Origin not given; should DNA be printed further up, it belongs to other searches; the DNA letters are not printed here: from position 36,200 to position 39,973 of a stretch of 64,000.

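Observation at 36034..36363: RadC N-terminal HhH-only protein translationally coupled to the Type IIG restriction-modification gene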

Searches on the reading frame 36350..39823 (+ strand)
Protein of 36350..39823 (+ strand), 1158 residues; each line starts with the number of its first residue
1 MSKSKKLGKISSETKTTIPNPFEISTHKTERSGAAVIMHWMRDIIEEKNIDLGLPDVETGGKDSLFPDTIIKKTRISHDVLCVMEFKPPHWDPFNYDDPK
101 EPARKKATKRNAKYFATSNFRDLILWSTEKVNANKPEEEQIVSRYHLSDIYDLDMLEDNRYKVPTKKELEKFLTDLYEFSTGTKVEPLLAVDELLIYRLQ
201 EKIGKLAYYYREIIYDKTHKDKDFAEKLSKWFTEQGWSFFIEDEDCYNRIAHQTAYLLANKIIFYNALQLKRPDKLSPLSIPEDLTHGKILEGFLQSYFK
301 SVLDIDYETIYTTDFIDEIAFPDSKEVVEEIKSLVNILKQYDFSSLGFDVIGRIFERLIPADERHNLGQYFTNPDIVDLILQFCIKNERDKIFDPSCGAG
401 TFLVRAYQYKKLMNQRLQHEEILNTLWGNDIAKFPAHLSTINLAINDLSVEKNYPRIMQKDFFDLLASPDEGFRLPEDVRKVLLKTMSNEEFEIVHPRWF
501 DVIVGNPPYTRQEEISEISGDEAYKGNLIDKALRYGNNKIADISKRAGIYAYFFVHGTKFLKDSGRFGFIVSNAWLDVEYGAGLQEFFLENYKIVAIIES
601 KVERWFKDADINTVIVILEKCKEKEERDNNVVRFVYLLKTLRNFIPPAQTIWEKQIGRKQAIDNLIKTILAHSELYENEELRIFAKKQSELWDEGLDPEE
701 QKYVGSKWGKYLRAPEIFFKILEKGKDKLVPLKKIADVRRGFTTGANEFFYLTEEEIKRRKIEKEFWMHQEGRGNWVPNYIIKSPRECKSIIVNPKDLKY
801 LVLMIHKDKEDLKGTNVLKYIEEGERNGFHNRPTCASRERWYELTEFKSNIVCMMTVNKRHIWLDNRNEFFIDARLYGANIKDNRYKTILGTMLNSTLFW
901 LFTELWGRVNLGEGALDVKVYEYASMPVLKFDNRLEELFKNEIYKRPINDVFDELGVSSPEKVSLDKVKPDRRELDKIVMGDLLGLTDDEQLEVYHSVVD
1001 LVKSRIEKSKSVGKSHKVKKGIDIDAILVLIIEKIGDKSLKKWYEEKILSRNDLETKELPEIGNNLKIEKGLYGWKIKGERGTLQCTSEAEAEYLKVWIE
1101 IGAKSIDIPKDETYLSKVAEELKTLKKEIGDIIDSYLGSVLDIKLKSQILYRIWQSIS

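Call 3: search_protein_families(library=pfam, proteins=[window:36350-39823:+], max_evalue=0.01)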
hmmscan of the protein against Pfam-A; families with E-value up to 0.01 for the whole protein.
window:36350-39823:+ (1158 aa): 5 families
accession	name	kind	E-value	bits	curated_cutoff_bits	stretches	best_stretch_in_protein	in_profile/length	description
PF07669.17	Eco57I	-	1.1e-22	81.4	25.3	1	424-606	1-171/171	Eco57I restriction-modification methylase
PF02384.22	N6_Mtase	-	1e-21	78.1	20.4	1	349-630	4-240/311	N-6 DNA Methylase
PF20473.4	MmeI_Mtase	-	3.3e-07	30.2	27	1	387-517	18-153/259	MmeI, DNA-methyltransferase domain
PF22837.1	M_Eco57I_C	-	7.9e-07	29.2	27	1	732-856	31-151/283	Type II methyltransferase M.Eco57I, C-terminal domain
PF01170.24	UPF0020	-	0.0021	18.2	22.3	0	379-408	19-48/197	RMKL-like, methyltransferase domain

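Call 4: search_protein_families(library=ncbifam, proteins=[window:36350-39823:+], max_evalue=0.01)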
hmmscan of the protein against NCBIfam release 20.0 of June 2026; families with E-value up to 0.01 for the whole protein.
window:36350-39823:+ (1158 aa): 3 families
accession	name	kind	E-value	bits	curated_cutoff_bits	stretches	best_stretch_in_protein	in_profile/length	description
NF047738.1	antiphage_MADS2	equivalog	2.6e-21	75.6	720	2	333-410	276-353/654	methylation-associated defense system DNA methyltransferase MAD2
NF033451.1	BREX_2_MTaseX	equivalog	0.00023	19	400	1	422-635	265-481/1185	BREX-2 system adenine-specific DNA-methyltransferase PglX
NF033455.1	BREX_6_MTaseX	exception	0.00084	16.9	900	0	494-623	549-663/1319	BREX-6 system adenine-specific DNA-methyltransferase PglX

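Call 18: search_protein_families(library=padloc, proteins=[window:36350-39823:+], max_evalue=0.01)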
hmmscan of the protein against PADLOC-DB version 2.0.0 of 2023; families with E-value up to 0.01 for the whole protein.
window:36350-39823:+ (1158 aa): 53 families (the best 25 are shown)
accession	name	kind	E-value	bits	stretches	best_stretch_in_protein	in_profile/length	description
PDLC03606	REase_MTase_IIG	-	5.2e-52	175.2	1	60-980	46-905/935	Type IIG restriction enzyme-methyltransferase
PDLC03267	MTase_II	-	3.6e-46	156.2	2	368-625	14-222/539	Type II methyltransferase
PDLC03366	MTase_II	-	1.1e-24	85.2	2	500-639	108-238/568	Type II methyltransferase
PDLC04134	mad2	-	3.3e-22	77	1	329-631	232-454/492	mads_2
PDLC03335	MTase_II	-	3e-20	70.4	1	327-626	40-310/607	Type II methyltransferase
PDLC03248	MTase_II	-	9.2e-19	65.5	2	499-760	85-305/521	Type II methyltransferase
PDLC03313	MTase_II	-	1.5e-18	64.7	1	354-624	9-257/563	Type II methyltransferase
PDLC03021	MTase_I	-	2e-18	64.5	2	331-449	125-251/491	Type I methyltransferase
PDLC03604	REase_MTase_IIG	-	3e-18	63.3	1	493-631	528-658/1011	Type IIG restriction enzyme-methyltransferase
PDLC03630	REase_MTase_IIG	-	1.8e-17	60.5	2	323-433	320-456/1100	Type IIG restriction enzyme-methyltransferase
PDLC03612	REase_MTase_IIG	-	4.7e-17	59.4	1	500-626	807-921/1247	Type IIG restriction enzyme-methyltransferase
PDLC03318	MTase_II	-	3.3e-16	56.8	2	334-409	310-385/723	Type II methyltransferase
PDLC03026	MTase_I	-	4.2e-15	53.9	1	329-461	101-242/487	Type I methyltransferase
PDLC03301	MTase_II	-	6.1e-15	52.8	2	491-617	157-274/604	Type II methyltransferase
PDLC03218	MTase_II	-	1.4e-14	51.6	1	334-420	231-320/532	Type II methyltransferase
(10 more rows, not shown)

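Call 19: search_protein_families(library=phrogs, proteins=[window:36350-39823:+], max_evalue=0.01)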
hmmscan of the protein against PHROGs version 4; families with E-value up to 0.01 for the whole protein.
window:36350-39823:+ (1158 aa): 9 families
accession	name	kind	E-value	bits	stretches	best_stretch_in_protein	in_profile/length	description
phrog_2713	-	unknown function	4.8e-24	86.2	2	329-451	148-271/520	-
phrog_16674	-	other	7.7e-20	71.2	2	500-629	675-792/1364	DNA methyltransferase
phrog_9133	-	unknown function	2.9e-12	46.2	2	486-626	803-910/1259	-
phrog_25988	-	unknown function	1.7e-07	29.9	1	500-621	855-967/1429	-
phrog_799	-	other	7.9e-06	26.3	0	492-517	280-301/458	DNA methyltransferase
phrog_6380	-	other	1.9e-05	24.8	0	362-422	14-75/382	DNA methyltransferase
phrog_5172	-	unknown function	0.00029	20.7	1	365-511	18-105/377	-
phrog_11371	-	unknown function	0.0024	18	1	365-432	287-351/383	-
phrog_28477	-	unknown function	0.0061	17.3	0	334-406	165-242/248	-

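Call 22: find_related_loci(query=A1, collection=genome_contigs, flank=5000)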
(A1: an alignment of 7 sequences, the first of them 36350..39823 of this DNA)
Query A1 (1158 aa) in genome_contigs; peptide patterns used: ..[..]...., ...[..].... (x = any residue, [..] = any of these).
253 stretches matched a pattern; 101 encode a relative of the query (tblastn E <= 1e-3); the best 80 are kept; 79 distinct loci.
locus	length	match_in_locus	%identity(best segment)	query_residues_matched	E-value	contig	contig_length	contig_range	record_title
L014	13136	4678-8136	63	4-1157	0e+0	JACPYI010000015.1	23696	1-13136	MAG: Candidatus Sungiibacteriota bacterium isolate NC_groundwater_859_Pr1_B-0.1um_51_34 Montesol18_Bp1_scaffold_561798,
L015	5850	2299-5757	60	15-1158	0e+0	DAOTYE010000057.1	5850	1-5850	MAG TPA_asm: Dehalococcoidales bacterium isolate H23_307 k115_926392, whole genome shotgun sequence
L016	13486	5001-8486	60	3-1157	0e+0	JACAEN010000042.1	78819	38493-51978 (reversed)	MAG: Chloroflexota bacterium isolate L.E.CH.35 k119_1671988, whole genome shotgun sequence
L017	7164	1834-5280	60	18-1158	0e+0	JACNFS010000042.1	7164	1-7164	MAG: Dehalococcoidia bacterium isolate NIOZ-UU108 NIOZ-UU_NODE_13105_length_7164_cov_12.2723, whole genome shotgun seque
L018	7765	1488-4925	60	16-1157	0e+0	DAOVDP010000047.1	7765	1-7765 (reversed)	MAG TPA_asm: Candidatus Latescibacterota bacterium isolate CSMAG_1060 CSMAG_1060_k141_1690967_length_7765_cov_18.0000, w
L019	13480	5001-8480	59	1-1158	0e+0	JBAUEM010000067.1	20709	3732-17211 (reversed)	MAG: Dehalococcoidia bacterium isolate MFD13097_ilm_asm_bin13 k127_162954, whole genome shotgun sequence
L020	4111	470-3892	59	18-1158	0e+0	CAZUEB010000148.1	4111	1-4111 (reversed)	MAG TPA_asm: uncultured Dehalococcoidales bacterium isolate SRP098346_co1_299 genome assembly, contig: NODE_34299_length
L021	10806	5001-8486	59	5-1157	0e+0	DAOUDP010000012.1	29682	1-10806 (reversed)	MAG TPA_asm: Dehalococcoidia bacterium isolate M62_259 147389, whole genome shotgun sequence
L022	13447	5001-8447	60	15-1158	0e+0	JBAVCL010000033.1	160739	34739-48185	MAG: Dehalococcoidia bacterium isolate MFD04490_ilm_asm_bin16 k127_81752, whole genome shotgun sequence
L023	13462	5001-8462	57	18-1158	0e+0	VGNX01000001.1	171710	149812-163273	MAG: Chloroflexi bacterium isolate M_DeepCast_200m_m2_208 M_DeepCast_200m_m2_208_Ga0194113_10000018, whole genome shotgu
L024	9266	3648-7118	57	16-1158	0e+0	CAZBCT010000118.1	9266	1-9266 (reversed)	MAG TPA_asm: uncultured Candidatus Brocadia sp. isolate SRP323723_co1_49 genome assembly, contig: NODE_6325_length_9266_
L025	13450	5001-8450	57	1-1153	0e+0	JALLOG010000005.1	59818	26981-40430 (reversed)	Desulfobacterota bacterium AH_259_B03_O07 NODE_5_length_59818_cov_1072.87, whole genome shotgun sequence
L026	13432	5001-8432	57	12-1153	0e+0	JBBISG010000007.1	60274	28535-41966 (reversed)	MAG: Nitrospirota bacterium isolate BQF270218_bin_368 NODE_356_length_60274_cov_3.04333, whole genome shotgun sequence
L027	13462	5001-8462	57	5-1157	0e+0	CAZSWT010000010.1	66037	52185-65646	MAG TPA_asm: uncultured Desulfobacteraceae bacterium isolate binchicken_co100_259 genome assembly, contig: NODE_567_leng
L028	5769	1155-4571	58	18-1153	0e+0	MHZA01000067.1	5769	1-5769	MAG: Planctomycetes bacterium RIFCSPLOWO2_12_FULL_40_19 rifcsplowo2_12_scaffold_24128, whole genome shotgun sequence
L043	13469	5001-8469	61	15-1158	0e+0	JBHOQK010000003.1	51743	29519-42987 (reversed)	MAG: Dehalococcoidia bacterium isolate C0_12 k141_19305, whole genome shotgun sequence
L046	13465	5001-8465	61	14-1158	0e+0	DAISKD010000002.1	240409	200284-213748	MAG TPA_asm: Chloroflexota bacterium isolate CTOTU21513 NODE_34_length_240409_cov_16.869260, whole genome shotgun sequen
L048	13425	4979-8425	55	16-1158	0e+0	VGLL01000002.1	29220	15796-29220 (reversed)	MAG: Candidatus Shapirobacteria bacterium isolate K_DeepCast_150m_m1_139 K_DeepCast_150m_m1_139_Ga0194126_10002607, whol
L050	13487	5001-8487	60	3-1158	0e+0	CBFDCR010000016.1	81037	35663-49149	MAG TPA_asm: uncultured bacterium isolate SRR26215683_binner23_Refined_38 genome assembly, contig: ERZ25073488.50, whole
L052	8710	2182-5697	50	15-1158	0e+0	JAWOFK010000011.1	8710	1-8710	MAG: Dehalococcoidia bacterium isolate BLK6-1.bin.245 k191_2819313, whole genome shotgun sequence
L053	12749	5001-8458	58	15-1158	0e+0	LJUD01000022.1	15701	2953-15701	MAG: bacterium SM23_31 isolate SM23_31 WORSMTZ_7808, whole genome shotgun sequence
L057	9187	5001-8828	50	18-1158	0e+0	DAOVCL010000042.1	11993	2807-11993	MAG TPA_asm: Candidatus Zixiibacteriota bacterium isolate CSMAG_1030 CSMAG_1030_k141_702640_length_11993_cov_10.9814, wh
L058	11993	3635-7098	58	13-1158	0e+0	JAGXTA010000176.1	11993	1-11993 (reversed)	MAG: Deltaproteobacteria bacterium isolate CROMO_BS_46_3 c_000000988900, whole genome shotgun sequence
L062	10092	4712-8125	49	23-1158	0e+0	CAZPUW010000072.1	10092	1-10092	MAG TPA_asm: uncultured bacterium isolate binchicken_co54_364 genome assembly, contig: NODE_12099_length_10092_cov_5.169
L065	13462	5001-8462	50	18-1158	0e+0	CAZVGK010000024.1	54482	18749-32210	MAG TPA_asm: uncultured Gemmatimonadota bacterium isolate binchicken_co211_282 genome assembly, contig: NODE_301_length_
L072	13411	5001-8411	51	19-1158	0e+0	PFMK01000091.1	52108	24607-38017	MAG: Candidatus Gottesmanbacteria bacterium CG_4_10_14_0_8_um_filter_37_24 CG_4_10_14_0.8_um_filter_scaffold_317_c, whol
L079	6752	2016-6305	55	18-1158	0e+0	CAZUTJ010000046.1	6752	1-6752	MAG TPA_asm: uncultured bacterium isolate binchicken_co140_94 genome assembly, contig: NODE_6017_length_6752_cov_13.1224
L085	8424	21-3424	50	67-1158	0e+0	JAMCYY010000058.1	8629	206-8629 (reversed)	MAG: Patescibacteria group bacterium isolate FK_Sedi_B_Bin.329 NODE_35230_length_8629_cov_2.77205, whole genome shotgun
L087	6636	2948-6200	43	37-1158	0e+0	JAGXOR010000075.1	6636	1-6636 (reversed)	Methanomicrobia archaeon LH_S13 NODE_75_length_6636_cov_25.844856, whole genome shotgun sequence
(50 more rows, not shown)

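Call 54: list_cluster_members(proteins=[P0001, window:36350-39823:+, P0040, P0088])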
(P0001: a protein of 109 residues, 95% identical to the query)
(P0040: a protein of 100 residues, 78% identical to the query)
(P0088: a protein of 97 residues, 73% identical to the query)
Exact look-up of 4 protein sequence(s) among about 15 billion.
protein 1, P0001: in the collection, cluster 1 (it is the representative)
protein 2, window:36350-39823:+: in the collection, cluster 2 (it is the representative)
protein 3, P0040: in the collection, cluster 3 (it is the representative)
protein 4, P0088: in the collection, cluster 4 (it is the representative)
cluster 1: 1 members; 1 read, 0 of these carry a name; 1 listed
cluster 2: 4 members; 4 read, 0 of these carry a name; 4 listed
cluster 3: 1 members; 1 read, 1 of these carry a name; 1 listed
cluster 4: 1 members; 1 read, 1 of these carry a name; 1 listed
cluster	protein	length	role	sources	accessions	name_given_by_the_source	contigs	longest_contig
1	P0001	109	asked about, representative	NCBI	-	-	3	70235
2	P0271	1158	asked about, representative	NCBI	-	-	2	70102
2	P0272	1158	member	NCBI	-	-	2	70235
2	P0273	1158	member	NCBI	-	-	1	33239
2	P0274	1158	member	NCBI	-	-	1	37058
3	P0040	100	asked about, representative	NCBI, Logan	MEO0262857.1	MAG: UPF0758 domain-containing protein [candidate division WOR-3 bacterium]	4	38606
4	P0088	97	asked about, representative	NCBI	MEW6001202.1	MAG: UPF0758 domain-containing protein [Nitrospirota bacterium]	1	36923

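Call 56: search_solved_structures(query=A1, max_evalue=0.01)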
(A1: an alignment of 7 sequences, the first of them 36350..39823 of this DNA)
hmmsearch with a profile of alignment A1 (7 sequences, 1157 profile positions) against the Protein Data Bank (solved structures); distinct sequences matched with E-value up to 0.01: 11.
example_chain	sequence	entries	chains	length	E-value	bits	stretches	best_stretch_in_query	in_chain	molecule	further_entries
2okc_A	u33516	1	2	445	1.4e-08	36.3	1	329-450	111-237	Type I restriction enzyme StySJI M protein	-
7lo5_A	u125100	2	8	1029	1.9e-08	35.9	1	388-599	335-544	Site-specific DNA-methyltransferase (adenine-specific)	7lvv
7qw5_A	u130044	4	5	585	2.4e-07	32.2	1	366-633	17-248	Modification methylase BseCI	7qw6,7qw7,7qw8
5ybb_A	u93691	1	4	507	9e-07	30.3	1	329-450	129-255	Type I restriction-modification system methyltransferase subunit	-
3ufb_A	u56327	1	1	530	0.00011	23.4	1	349-447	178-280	Type I restriction-modification system methyltransferase subunit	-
2ibs_A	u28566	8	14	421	0.00057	21.1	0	496-591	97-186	Modification methylase TaqI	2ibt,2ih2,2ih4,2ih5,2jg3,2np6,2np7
7vru_A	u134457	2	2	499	0.00057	21.1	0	344-407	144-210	Site-specific DNA-methyltransferase (adenine-specific)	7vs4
1aqi_A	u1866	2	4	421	0.00059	21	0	496-591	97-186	ADENINE-N6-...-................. TAQI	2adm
1aqj_A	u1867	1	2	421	0.00059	21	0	496-591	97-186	ADENINE-N6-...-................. TAQI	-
5hr4_C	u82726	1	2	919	0.0014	19.8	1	338-451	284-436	MmeI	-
1g38_A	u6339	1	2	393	0.0086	17.2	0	496-591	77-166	MODIFICATION METHYLASE TAQI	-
